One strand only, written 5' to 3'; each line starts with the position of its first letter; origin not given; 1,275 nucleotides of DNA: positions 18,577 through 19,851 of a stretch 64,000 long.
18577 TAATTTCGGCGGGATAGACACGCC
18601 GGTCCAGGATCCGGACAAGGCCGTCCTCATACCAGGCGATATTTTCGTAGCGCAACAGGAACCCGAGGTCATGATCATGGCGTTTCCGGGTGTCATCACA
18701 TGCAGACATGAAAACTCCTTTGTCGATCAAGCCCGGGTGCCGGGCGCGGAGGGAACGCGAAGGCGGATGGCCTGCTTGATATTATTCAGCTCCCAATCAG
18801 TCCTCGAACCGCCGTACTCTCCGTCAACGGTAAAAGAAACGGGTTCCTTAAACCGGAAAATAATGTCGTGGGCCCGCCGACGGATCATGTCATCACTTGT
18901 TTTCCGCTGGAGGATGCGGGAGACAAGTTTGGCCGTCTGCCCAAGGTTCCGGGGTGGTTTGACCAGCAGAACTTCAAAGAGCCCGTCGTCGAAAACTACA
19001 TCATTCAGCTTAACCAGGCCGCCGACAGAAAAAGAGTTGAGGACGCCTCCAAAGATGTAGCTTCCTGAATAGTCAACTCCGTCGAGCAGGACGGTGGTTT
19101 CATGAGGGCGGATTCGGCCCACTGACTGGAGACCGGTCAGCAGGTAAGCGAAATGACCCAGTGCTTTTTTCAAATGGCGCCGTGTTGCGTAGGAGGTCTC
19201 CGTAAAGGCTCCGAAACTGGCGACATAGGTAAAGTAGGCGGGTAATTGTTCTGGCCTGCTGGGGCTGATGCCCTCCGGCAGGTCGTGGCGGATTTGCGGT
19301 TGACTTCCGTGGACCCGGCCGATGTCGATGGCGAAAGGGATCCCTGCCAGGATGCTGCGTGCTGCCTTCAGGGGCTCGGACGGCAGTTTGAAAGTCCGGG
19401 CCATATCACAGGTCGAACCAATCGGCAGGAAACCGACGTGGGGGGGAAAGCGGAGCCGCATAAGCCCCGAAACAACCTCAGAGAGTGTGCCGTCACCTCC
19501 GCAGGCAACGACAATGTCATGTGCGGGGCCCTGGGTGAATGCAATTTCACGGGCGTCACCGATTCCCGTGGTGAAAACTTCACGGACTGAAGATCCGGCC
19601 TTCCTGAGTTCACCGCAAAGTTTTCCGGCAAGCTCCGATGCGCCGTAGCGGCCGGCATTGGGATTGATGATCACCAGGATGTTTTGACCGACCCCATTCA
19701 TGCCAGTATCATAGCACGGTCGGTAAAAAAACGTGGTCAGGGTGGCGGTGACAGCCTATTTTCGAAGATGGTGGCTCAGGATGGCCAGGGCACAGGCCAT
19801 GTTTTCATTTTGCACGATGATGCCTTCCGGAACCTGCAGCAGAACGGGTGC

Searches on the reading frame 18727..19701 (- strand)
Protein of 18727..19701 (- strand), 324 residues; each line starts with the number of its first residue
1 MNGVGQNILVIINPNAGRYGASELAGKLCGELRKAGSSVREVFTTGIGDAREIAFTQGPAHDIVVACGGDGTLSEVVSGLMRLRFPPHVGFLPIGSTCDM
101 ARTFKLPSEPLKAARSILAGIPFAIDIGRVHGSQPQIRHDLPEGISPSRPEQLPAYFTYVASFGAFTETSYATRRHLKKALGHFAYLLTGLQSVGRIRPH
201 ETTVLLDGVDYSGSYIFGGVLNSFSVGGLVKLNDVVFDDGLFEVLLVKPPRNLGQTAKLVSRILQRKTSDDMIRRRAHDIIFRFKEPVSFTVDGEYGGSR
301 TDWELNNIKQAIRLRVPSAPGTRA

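Call 7: search_protein_families(library=pfam, proteins=[window:18727-19701:-])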
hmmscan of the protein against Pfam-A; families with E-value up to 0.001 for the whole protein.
window:18727-19701:- (324 aa): 2 families
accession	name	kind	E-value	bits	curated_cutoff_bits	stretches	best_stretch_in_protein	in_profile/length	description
PF00781.29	DAGK_cat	-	6e-26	90.9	23.6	1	8-130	2-125/125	Diacylglycerol kinase catalytic domain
PF19279.4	YegS_C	-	0.00019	21.7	27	1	178-298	19-141/158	YegS C-terminal NAD kinase beta sandwich-like domain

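Call 13: find_encoding_contigs(protein=window:18727-19701:-, flank=10000, max_places=10)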
Protein window:18727-19701:- (324 aa): 20 contigs read that carry it; 4 places shown.
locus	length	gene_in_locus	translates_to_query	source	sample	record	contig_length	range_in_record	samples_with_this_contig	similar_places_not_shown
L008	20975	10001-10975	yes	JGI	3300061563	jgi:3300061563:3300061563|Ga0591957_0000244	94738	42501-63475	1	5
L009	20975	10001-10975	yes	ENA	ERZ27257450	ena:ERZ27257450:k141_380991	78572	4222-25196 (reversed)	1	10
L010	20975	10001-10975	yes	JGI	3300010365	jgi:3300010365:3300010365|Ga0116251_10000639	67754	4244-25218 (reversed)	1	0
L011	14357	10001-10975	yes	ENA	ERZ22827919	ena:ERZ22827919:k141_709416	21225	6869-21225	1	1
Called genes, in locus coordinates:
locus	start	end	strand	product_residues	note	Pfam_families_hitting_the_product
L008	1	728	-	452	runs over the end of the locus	PF02386:TrkH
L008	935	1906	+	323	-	PF00535:Glycos_transf_2, PF10111:Glyco_tranf_2_2, PF13641:Glyco_tranf_2_3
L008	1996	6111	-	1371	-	-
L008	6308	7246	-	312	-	PF04280:Tim44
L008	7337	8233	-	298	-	PF01488:Shikimate_DH (weak), PF03446:NAD_binding_2, PF03807:F420_oxidored, PF13460:NAD_binding_10 (faint), PF14833:NAD_binding_11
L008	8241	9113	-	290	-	PF01680:SOR_SNZ, PF05690:ThiG (faint)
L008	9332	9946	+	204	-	PF06971:Put_DNA-bind_N, PF02629:CoA_binding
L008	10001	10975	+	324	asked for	PF00781:DAGK_cat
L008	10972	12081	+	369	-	PF01008:IF-2B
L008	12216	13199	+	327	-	PF00586:AIRS, PF02769:AIRS_C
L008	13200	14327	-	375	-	PF14397:ATPgrasp_ST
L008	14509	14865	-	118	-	-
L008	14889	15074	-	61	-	-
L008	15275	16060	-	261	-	PF00106:adh_short, PF08659:KR, PF13561:adh_short_C2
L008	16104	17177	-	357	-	PF00465:Fe-ADH, PF13685:Fe-ADH_2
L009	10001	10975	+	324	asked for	PF00781:DAGK_cat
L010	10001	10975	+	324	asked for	PF00781:DAGK_cat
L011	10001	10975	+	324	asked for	PF00781:DAGK_cat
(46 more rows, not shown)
